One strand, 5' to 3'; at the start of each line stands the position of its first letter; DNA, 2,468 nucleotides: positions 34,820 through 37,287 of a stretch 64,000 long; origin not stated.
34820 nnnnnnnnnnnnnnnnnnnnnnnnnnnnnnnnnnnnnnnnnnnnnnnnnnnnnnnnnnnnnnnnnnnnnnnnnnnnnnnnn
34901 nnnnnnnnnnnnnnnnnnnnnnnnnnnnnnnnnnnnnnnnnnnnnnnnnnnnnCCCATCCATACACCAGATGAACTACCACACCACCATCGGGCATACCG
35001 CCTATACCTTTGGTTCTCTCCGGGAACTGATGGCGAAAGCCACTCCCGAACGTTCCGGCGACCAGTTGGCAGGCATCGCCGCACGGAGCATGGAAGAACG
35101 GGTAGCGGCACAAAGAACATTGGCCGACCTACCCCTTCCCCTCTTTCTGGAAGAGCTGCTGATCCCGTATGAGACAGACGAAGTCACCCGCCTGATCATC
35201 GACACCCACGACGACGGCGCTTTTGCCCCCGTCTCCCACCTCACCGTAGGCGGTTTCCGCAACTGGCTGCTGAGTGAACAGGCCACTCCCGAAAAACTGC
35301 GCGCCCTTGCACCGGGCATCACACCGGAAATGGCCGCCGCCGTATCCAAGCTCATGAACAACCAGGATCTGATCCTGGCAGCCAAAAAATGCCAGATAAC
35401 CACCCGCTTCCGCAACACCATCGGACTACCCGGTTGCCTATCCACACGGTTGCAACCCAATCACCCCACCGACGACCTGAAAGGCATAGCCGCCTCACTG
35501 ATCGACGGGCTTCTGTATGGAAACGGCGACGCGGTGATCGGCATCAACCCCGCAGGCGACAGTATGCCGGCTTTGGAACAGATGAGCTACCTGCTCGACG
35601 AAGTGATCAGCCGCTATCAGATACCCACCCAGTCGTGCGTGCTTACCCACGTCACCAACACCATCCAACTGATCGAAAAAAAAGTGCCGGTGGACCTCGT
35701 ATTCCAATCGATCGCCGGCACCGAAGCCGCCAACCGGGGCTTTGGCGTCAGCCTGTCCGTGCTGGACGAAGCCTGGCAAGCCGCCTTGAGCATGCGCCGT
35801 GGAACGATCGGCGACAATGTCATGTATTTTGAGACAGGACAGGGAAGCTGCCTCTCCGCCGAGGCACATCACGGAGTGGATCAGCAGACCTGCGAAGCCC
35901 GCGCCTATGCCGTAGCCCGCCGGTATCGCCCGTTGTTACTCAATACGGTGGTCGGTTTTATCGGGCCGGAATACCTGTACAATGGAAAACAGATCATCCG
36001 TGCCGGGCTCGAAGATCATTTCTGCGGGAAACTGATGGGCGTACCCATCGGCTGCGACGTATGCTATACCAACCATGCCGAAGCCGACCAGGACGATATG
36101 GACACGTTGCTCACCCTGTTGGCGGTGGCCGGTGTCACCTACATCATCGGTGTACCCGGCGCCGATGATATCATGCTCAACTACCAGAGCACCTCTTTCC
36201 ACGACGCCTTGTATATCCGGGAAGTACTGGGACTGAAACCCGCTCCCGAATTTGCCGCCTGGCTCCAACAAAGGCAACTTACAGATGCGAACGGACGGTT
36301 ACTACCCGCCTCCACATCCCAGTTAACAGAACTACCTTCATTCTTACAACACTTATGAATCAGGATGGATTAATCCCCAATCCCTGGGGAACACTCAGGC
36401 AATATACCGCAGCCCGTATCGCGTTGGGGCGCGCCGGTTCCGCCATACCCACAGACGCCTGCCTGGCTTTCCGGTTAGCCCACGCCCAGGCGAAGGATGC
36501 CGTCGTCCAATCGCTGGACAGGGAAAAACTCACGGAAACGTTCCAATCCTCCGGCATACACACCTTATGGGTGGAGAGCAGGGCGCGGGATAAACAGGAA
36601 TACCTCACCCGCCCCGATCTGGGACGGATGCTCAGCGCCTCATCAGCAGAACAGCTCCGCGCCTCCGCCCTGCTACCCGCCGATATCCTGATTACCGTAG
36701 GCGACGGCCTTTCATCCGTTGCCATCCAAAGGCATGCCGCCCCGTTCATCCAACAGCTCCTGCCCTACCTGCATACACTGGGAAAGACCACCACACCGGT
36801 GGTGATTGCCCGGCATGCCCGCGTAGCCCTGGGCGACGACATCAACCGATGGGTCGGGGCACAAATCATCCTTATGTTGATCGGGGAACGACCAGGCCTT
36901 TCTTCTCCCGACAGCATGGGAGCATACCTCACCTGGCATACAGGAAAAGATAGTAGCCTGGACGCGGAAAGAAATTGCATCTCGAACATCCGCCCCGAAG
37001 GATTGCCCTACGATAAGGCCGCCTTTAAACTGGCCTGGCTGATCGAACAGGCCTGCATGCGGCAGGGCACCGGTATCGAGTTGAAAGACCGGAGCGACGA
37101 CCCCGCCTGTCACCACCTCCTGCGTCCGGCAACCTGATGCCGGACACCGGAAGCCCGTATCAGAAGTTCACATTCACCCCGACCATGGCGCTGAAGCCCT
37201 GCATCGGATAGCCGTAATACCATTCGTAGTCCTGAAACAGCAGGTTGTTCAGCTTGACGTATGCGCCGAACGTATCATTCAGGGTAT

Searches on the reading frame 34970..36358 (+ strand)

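Call 13: search_protein_families(library=pfam, proteins=[window:34970-36358:+])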
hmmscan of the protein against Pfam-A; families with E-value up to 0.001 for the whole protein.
window:34970-36358:+ (462 aa): 1 family
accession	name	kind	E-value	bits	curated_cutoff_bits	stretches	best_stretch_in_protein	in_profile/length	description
PF06751.17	EutB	-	6.5e-218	724.3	25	1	12-445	1-433/435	Ethanolamine ammonia lyase large subunit (EutB)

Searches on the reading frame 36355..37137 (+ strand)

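Call 13: search_protein_families(library=pfam, proteins=[window:36355-37137:+])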
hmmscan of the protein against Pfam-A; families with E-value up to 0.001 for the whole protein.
window:36355-37137:+ (260 aa): 1 family
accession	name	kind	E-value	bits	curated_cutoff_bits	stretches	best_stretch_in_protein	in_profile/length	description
PF05985.16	EutC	-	2.4e-86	289.3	25.8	1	9-244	2-235/235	Ethanolamine ammonia-lyase light chain (EutC)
